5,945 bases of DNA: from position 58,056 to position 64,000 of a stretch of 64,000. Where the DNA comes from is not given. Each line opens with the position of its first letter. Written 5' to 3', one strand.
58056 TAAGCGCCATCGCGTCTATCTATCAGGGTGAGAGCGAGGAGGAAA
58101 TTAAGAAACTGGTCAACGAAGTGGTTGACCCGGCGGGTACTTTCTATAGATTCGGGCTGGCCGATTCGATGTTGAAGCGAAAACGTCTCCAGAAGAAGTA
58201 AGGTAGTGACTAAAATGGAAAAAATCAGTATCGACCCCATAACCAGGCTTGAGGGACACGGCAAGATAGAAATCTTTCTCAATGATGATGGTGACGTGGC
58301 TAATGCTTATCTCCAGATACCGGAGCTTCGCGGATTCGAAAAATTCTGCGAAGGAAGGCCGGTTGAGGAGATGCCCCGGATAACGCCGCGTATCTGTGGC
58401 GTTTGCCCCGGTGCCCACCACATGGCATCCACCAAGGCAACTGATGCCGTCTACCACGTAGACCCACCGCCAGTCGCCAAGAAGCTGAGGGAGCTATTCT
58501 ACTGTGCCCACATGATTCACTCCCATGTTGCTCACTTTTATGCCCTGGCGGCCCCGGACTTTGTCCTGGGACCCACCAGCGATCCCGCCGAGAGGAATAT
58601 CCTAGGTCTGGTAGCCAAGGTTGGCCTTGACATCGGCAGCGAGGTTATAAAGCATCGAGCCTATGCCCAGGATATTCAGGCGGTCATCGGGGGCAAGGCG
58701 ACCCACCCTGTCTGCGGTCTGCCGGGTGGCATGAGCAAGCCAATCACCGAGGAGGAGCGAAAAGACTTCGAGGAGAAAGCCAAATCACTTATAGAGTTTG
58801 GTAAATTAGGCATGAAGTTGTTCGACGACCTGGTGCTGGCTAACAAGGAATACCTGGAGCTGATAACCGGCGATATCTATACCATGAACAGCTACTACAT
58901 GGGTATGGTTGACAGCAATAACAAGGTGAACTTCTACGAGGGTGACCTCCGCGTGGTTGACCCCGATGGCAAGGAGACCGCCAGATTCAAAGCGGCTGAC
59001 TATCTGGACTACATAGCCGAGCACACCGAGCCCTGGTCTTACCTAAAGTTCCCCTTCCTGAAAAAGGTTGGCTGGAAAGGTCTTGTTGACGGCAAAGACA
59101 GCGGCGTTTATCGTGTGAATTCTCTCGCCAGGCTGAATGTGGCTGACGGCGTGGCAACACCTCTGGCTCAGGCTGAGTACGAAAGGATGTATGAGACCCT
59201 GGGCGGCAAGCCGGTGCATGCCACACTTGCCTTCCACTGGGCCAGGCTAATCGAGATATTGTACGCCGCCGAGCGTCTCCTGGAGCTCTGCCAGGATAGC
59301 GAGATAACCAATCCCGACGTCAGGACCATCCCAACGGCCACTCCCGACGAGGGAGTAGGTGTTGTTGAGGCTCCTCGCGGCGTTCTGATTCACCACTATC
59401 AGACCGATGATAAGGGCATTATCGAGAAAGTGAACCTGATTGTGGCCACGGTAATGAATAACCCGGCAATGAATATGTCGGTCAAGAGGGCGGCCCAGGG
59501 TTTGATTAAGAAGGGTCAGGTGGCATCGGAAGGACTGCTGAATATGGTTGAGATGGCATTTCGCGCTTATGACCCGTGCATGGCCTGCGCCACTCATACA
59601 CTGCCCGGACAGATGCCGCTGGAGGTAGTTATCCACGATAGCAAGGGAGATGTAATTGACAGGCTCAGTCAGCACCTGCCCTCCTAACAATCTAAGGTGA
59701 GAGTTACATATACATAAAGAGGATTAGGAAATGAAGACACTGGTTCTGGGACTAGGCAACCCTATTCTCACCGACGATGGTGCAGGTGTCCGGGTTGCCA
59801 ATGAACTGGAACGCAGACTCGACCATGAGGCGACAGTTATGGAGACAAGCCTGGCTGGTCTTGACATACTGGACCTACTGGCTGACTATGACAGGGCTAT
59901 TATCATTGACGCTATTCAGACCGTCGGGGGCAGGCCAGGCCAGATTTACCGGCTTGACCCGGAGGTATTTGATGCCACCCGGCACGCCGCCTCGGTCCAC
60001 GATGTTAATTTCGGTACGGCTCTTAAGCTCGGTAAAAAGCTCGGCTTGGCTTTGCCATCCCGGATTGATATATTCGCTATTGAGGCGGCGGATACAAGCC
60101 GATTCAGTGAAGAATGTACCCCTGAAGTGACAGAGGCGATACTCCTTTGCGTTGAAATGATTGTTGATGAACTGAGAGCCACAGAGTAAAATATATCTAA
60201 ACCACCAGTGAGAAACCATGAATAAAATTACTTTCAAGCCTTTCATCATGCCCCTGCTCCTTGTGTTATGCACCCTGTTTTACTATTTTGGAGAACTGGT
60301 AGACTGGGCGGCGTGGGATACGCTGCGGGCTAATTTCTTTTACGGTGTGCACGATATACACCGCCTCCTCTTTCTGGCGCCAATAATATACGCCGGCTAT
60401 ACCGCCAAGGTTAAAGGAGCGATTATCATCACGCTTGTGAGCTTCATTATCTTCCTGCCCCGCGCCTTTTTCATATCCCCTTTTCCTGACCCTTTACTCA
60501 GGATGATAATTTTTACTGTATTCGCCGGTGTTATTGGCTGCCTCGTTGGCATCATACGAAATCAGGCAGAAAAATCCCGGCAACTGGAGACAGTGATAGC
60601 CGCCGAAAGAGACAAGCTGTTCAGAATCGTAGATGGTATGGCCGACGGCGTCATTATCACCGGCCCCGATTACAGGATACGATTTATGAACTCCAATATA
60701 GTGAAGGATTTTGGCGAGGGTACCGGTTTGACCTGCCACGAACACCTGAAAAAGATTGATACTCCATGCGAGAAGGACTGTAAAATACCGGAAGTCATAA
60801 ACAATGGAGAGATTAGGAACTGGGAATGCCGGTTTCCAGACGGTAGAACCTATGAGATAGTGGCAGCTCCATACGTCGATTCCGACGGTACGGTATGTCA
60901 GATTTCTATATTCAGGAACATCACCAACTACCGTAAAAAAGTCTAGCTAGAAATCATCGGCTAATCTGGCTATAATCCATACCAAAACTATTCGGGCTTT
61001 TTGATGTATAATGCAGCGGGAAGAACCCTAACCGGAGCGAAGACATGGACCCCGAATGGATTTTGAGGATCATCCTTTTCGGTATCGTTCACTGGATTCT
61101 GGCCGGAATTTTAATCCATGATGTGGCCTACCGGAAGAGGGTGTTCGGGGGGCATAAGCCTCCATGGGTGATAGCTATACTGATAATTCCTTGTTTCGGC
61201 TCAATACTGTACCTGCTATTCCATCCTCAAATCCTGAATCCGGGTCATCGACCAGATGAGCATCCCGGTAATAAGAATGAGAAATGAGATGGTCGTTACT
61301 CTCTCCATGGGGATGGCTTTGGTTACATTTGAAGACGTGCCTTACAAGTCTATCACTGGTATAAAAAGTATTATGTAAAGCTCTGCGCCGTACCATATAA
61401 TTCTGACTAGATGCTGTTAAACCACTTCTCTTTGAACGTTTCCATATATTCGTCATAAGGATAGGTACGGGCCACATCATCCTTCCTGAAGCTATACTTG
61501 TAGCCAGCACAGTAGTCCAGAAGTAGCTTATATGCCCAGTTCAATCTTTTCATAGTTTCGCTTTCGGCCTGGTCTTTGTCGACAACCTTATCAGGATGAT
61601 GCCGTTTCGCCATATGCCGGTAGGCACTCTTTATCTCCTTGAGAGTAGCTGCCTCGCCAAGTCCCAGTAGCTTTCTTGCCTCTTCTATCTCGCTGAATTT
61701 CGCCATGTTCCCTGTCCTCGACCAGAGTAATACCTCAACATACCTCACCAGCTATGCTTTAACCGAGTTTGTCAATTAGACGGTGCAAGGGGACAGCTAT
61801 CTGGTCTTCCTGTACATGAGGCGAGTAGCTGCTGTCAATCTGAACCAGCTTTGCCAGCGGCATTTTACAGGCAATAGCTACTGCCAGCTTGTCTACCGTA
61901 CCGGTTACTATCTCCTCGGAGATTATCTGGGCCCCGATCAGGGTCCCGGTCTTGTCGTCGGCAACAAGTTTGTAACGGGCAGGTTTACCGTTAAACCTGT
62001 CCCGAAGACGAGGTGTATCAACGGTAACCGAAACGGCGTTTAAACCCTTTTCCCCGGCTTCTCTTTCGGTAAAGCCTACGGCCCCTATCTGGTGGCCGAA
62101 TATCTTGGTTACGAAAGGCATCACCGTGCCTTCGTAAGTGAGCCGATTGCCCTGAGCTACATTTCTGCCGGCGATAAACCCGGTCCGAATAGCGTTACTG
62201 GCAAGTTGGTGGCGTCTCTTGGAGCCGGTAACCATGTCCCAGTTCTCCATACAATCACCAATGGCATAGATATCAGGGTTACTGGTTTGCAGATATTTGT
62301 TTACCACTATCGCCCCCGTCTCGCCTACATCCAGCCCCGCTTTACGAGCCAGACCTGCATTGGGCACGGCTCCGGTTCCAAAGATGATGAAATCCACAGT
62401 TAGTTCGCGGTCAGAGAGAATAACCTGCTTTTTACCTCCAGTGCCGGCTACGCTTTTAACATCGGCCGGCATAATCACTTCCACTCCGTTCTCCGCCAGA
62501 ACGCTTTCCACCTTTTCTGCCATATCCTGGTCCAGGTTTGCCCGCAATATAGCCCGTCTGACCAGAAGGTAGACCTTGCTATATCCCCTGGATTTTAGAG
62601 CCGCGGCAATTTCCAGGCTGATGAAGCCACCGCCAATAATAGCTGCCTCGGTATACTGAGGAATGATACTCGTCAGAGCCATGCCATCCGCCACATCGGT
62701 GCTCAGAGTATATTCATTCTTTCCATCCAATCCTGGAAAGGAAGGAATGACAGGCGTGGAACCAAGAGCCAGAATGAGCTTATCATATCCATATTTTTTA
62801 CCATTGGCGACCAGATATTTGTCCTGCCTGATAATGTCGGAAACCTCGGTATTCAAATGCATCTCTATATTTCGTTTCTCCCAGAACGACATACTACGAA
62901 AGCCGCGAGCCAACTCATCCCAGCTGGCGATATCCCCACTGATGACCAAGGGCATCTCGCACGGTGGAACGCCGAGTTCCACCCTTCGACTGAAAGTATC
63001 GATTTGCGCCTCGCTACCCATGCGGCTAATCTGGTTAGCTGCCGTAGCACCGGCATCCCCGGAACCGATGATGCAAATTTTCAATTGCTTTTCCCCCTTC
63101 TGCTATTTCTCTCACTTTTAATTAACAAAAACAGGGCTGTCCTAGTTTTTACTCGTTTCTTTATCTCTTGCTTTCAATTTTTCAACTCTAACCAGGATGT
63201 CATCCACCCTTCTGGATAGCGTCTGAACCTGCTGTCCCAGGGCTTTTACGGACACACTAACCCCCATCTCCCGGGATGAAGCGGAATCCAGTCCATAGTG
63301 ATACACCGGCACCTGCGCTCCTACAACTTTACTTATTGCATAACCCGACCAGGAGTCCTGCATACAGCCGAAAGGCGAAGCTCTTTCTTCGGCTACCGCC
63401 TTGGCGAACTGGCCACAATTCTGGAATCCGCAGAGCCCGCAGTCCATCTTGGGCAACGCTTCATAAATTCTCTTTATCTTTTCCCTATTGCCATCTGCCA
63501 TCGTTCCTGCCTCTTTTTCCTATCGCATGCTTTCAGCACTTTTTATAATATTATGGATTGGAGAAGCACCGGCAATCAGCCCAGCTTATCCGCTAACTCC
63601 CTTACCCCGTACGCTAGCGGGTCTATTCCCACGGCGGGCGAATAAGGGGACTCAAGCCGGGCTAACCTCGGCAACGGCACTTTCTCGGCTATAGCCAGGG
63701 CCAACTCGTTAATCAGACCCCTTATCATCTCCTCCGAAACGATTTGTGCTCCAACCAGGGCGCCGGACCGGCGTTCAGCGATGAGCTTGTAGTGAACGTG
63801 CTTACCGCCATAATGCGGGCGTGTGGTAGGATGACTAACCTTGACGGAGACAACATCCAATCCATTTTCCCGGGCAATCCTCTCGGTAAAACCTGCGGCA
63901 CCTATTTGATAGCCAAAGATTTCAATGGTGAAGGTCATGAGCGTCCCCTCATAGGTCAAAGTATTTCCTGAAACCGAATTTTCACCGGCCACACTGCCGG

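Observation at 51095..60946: Composite hdrCBA / membrane-anchored CoADR-like flavoprotein / mvhDGA locus with dedicated TM peptides and a sensor, a possible membrane-tethered variant of the Hdr-Mvh bifurcating complex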

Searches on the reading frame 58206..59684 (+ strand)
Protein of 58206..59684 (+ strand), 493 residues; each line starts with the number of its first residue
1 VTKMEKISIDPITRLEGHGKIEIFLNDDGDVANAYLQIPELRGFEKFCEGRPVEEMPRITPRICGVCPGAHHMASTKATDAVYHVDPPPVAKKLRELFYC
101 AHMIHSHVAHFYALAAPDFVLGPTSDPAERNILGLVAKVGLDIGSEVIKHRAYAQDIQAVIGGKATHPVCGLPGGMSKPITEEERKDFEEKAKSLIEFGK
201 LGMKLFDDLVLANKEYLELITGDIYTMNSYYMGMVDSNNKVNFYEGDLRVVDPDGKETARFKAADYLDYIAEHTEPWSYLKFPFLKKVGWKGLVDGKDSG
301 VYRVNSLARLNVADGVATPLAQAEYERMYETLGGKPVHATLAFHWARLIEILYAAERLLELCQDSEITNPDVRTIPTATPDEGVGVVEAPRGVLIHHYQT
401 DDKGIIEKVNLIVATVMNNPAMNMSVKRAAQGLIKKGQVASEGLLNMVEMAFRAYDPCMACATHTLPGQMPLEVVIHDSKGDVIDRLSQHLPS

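Call 6: search_protein_families(library=pfam, proteins=[window:58206-59684:+], max_evalue=0.01)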
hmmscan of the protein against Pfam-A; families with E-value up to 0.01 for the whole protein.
window:58206-59684:+ (493 aa): 1 family
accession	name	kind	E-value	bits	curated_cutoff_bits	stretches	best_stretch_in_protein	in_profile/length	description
PF00374.24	NiFeSe_Hases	-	1.5e-38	133.5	25.8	2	42-120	1-79/508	Nickel-dependent hydrogenase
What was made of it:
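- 58206..59687 (+): mvhA, the [NiFe] hydrogenase large subunit (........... ... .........). NiFeSe_Hases (call 6).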

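Call 7: search_protein_families(library=ncbifam, proteins=[window:58206-59684:+], max_evalue=0.01)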
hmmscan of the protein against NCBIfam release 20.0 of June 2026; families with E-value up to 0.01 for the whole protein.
window:58206-59684:+ (493 aa): 10 families
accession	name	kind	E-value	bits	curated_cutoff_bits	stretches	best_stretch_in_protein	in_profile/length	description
NF041785.2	VhuA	equivalog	4.9e-135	450.3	800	1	4-435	1-418/418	F420-non-reducing hydrogenase Vhu subunit A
NF033181.1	NiFeSe_hydrog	equivalog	1.7e-55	188.9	600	2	4-125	1-121/507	nickel-dependent hydrogenase large subunit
NF040828.1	sulfhyd_ShyA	equivalog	1.8e-53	181.9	700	2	7-213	3-201/415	NAD(P)-dependent hydrogenase/sulfhydrogenase 2 subunit alpha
NF045518.1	H2_NiFeSe_large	exception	4.5e-51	174.1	780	1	6-466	3-482/485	NiFeSe hydrogenase large subunit HysA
TIGR03295.1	frhA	equivalog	3.7e-49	167.8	392.5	2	5-197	3-183/412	coenzyme F420 hydrogenase subunit alpha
NF040832.1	sulfhyd_HydA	equivalog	1.7e-38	132.9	880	1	7-465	5-423/426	NADPH-dependent hydrogenase/sulfhydrogenase 1 subunit alpha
NF007778.0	PRK10467.1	equivalog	5e-31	107.6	969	2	5-120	3-117/567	hydrogenase 2 large subunit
NF007550.0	PRK10170.1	equivalog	5e-25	87.9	1101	2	6-120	18-132/597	Ni/Fe-hydrogenase large subunit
NF041786.2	VhuU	equivalog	9.4e-09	34.9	70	1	443-467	6-30/45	F420-non-reducing hydrogenase selenoprotein subunit VhuU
NF004739.1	PRK06075.1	equivalog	0.00011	21.1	360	1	18-113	13-110/384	NADH-quinone oxidoreductase subunit D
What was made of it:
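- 58206..59687 (+): VhuA scores 450 bits (call 7).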

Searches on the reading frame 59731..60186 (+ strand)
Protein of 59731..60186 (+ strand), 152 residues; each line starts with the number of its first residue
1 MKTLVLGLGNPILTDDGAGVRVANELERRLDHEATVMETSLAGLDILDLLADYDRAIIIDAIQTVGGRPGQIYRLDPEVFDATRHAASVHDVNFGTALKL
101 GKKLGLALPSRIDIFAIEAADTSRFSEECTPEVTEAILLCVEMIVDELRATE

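Call 6: search_protein_families(library=pfam, proteins=[window:59731-60186:+], max_evalue=0.01)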
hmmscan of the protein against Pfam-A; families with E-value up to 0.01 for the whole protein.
window:59731-60186:+ (152 aa): 1 family
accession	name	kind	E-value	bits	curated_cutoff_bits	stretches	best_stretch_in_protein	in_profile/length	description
PF01750.23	HycI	-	2.2e-15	57.1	23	1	20-147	1-130/130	Hydrogenase maturation protease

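Call 7: search_protein_families(library=ncbifam, proteins=[window:59731-60186:+], max_evalue=0.01)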
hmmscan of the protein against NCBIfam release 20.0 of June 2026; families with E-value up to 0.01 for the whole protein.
window:59731-60186:+ (152 aa): 7 families
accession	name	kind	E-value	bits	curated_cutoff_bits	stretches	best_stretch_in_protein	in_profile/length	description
TIGR00072.1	hydrog_prot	superfamily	4.3e-32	111.1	47.45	1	4-148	1-145/145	hydrogenase maturation protease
TIGR00140.1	hupD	subfamily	1.2e-20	74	151.8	1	4-150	2-149/151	HyaD/HybD family hydrogenase maturation endopeptidase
NF045519.1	NiFeSe_H2_mat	exception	9.7e-20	70.9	190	1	2-143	2-142/152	NiFeSe hydrogenase maturation protease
NF007777.0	PRK10466.1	equivalog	6.1e-15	55.4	190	1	1-94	1-97/164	HyaD/HybD family hydrogenase maturation endopeptidase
TIGR00130.1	frhD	equivalog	2.7e-10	40.5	134.95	1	2-149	4-152/153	coenzyme F420-reducing hydrogenase, FrhD protein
NF007616.0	PRK10264.1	equivalog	6.8e-08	32.4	261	1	3-122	6-127/195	hydrogenase 1 maturation protease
TIGR00142.1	hycI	equivalog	0.0022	17.8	119.1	1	4-144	2-138/146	hydrogenase maturation peptidase HycI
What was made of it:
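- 59731..60189 (+): Hydrogenase maturation endopeptidase (HycI/HybD type). PF01750 and TIGR00072 (calls 6, 7).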

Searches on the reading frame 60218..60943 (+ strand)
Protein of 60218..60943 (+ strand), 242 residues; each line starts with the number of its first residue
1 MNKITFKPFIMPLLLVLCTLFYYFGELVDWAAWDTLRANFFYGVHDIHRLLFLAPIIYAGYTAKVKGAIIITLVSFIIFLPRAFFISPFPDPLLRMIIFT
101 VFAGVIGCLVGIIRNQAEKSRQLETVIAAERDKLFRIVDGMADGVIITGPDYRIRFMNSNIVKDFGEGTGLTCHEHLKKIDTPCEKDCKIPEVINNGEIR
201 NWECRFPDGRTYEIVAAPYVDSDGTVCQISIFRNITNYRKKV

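Call 38: search_protein_families(library=pfam, proteins=[window:60218-60943:+], max_evalue=0.01)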
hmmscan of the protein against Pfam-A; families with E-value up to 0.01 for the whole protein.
window:60218-60943:+ (242 aa): 2 families
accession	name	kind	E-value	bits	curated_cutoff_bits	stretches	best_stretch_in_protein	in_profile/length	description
PF13426.13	PAS_9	-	0.00037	21.2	27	1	143-236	2-102/103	PAS domain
PF08448.16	PAS_4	-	0.0021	18.7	23.1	1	139-229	2-99/110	PAS fold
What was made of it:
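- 60218..60946 (+): 4TM + PAS membrane protein with four invariant Cys (C173, C184, C188, C227) and an invariant HDxHR motif in the membrane part. The PAS_9 and PAS_4 hits are weak (call 38).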

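Call 49: find_homologous_proteins(query=window:60218-60943:+, max_evalue=0.00001)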
Query window:60218-60943:+ (242 aa): 660 proteins with E <= 0.00001 among 846 candidates; the best 120 are listed.
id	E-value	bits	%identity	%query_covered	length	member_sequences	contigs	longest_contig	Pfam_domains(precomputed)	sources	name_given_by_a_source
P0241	2.6e-147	507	90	100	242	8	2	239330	-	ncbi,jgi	-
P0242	1.4e-146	505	89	100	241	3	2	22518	-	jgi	jgi:PAS domain-containing protein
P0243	6.6e-142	489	93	100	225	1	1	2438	-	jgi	-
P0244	3.3e-134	464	82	100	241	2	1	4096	-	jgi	-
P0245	1.6e-132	459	79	99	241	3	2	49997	PF08448.17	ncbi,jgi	-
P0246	2.3e-132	458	79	99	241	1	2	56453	-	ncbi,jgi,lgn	-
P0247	1.8e-130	452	79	99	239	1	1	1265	-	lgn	-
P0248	3.2e-130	451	78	100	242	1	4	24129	-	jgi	jgi:PAS domain-containing protein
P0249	4.0e-130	451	76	98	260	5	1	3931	-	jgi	-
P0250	9.7e-130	449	76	100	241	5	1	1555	-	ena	-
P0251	1.3e-129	449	77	98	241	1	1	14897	-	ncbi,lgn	-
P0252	3.1e-129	448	76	100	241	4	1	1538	-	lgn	-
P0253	5.9e-129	447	76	98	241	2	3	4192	-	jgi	jgi:PAS domain-containing protein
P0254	6.7e-129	447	76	99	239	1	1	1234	-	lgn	-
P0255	1.9e-128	445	75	100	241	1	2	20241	-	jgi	-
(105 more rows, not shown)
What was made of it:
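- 60218..60946 (+): The family has 660 clusters; every source organism name given is Dehalococcoidia/Chloroflexota (call 49).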

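Call 55: search_protein_families(library=ncbifam, proteins=[window:60218-60943:+], max_evalue=0.1)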
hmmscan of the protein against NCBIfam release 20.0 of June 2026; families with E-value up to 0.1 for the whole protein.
window:60218-60943:+ (242 aa): 5 families
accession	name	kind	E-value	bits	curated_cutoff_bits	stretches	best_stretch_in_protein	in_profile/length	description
NF046044.1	PnpS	equivalog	0.0012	18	400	1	109-240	32-165/390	two-component system histidine kinase PnpS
NF047874.1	MASE3_PAS_HK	subfamily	0.0013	17.6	560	1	114-239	247-379/655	MASE3 domain-containing sensor histidine kinase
NF033092.0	HK_WalK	equivalog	0.011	14.3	725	1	112-162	238-288/594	cell wall metabolism sensor histidine kinase WalK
NF052573.1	HisKinEspAMyxo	equivalog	0.012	13.7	1400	1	137-239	259-369/755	serine histidine kinase EspA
NF041593.1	histid_kinase_PdhS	equivalog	0.054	11.4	2000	1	119-166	654-701/1041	cell-division control histidine kinase PdhS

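Call 56: predict_structure(alignment_id=A2)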
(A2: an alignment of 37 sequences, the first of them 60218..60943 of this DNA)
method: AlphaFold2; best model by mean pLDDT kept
length: 242 residues; sequences in the alignment: 37
mean_pLDDT: 61.6   pTM: 0.39
mean pLDDT of the five models: 61.6, 61.5, 60.9, 59.5, 53.7
residues with pLDDT >= 90: 0; 70-90: 60; 50-70: 140; < 50: 42
segments of 3 or more residues with pLDDT < 50: 1-8, 25-28, 42-46, 87-89, 181-199
pLDDT, mean of each block of 10 residues (from residue 1): 45 62 48 56 51 58 59 62 51 64 67 70 74 69 69 79 78 65 44 45 64 66 65 69 50
secondary structure, 60 per line:
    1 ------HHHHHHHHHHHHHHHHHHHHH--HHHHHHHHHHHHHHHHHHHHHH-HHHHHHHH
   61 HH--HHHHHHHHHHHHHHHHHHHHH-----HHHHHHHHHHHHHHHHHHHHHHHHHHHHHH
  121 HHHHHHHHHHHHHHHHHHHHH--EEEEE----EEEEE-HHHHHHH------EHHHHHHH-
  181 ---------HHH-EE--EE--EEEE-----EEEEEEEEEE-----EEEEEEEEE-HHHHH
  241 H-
elements in order: H7-27 H30-51 H53-62 H65-85 H91-141 E144-148 E153-157 H159-165 H173-179 E202-205 E211-220 E226-234 H236-241
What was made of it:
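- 60218..60946 (+): The AF2 model is poor, pLDDT 61.6 (call 56).
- On PAS-domain sensor: The AF2 model shows a PAS-like beta-sheet, but pLDDT is only 61.6 (call 56).
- Tried and rejected: The AF2 model of the 4TM-PAS protein was too poor (pLDDT 61.6) for a fold search (call 56).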

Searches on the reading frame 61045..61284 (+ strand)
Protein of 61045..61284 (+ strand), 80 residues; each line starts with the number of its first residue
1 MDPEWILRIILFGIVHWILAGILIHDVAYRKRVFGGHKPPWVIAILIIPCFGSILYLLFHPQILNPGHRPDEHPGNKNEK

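Call 38: search_protein_families(library=pfam, proteins=[window:61045-61284:+], max_evalue=0.01)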
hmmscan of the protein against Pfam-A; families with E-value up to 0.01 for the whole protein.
window:61045-61284:+ (80 aa): 1 family
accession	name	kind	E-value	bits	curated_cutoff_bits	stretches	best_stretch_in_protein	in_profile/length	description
PF13396.11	PLDc_N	-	5.5e-05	23.5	23.3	1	18-59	1-40/42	Phospholipase_D-nuclease N-terminal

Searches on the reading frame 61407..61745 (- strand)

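Call 38: search_protein_families(library=pfam, proteins=[window:61407-61745:-], max_evalue=0.01)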
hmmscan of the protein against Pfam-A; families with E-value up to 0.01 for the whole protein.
window:61407-61745:- (112 aa): 1 family
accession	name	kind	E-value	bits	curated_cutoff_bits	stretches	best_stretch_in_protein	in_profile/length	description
PF00226.36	DnaJ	-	1.5e-12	47.9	27.8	1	25-77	4-55/63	DnaJ domain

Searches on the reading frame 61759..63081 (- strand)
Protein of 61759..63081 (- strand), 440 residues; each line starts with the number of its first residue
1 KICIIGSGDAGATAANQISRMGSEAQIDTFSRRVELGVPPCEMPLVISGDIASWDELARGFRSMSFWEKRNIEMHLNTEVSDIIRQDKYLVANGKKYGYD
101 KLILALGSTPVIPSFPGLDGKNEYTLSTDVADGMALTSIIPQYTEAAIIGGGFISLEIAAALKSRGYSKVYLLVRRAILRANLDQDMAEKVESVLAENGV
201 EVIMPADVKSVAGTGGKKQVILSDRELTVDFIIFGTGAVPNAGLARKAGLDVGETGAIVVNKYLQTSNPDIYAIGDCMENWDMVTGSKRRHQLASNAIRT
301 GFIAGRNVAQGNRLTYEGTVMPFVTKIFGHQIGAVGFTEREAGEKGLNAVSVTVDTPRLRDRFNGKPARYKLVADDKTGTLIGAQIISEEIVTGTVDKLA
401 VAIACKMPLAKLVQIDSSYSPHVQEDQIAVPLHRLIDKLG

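Call 38: search_protein_families(library=pfam, proteins=[window:61759-63081:-], max_evalue=0.01)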
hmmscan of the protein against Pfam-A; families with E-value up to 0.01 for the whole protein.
window:61759-63081:- (440 aa): 7 families
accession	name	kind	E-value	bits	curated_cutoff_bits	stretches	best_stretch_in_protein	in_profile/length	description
PF07992.20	Pyr_redox_2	-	5.2e-53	180.8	26.1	1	1-301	2-291/291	Pyridine nucleotide-disulphide oxidoreductase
PF00070.33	Pyr_redox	-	6.9e-20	71.8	22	1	146-223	2-80/82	Pyridine nucleotide-disulphide oxidoreductase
PF02852.28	Pyr_redox_dim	-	7.1e-11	42.7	25.3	1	327-425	6-104/110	Pyridine nucleotide-disulphide oxidoreductase, dimerisation domain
PF13738.12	Pyr_redox_3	-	3.4e-10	40.1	30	1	68-275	92-305/305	Pyridine nucleotide-disulphide oxidoreductase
PF01266.30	DAO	-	1.7e-05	24.9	27.9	0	146-176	2-31/353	FAD dependent oxidoreductase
PF03486.20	HI0933_like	-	0.00043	20.2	50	0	68-110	120-166/244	HI0933-like protein Rossmann domain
PF13450.12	NAD_binding_8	-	0.0023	18.6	21.9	0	4-28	1-23/68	NAD(P)-binding Rossmann-like domain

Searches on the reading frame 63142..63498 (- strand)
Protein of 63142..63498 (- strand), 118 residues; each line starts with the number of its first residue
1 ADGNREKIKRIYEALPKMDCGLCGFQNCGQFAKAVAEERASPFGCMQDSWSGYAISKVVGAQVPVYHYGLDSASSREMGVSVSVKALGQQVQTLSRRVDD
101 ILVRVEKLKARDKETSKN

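Call 38: search_protein_families(library=pfam, proteins=[window:63142-63498:-], max_evalue=0.01)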
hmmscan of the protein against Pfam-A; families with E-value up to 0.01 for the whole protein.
window:63142-63498:- (118 aa): 1 family
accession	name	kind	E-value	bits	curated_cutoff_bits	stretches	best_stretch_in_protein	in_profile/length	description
PF04060.18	FeS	-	6.4e-10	39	23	1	15-45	1-31/33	Putative Fe-S cluster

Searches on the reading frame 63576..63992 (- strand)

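Call 38: search_protein_families(library=pfam, proteins=[window:63576-63992:-], max_evalue=0.01)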
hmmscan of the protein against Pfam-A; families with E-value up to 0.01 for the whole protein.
window:63576-63992:- (138 aa): 1 family
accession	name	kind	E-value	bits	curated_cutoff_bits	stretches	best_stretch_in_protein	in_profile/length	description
PF02852.28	Pyr_redox_dim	-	8.7e-12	45.7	25.3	1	26-110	7-92/110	Pyridine nucleotide-disulphide oxidoreductase, dimerisation domain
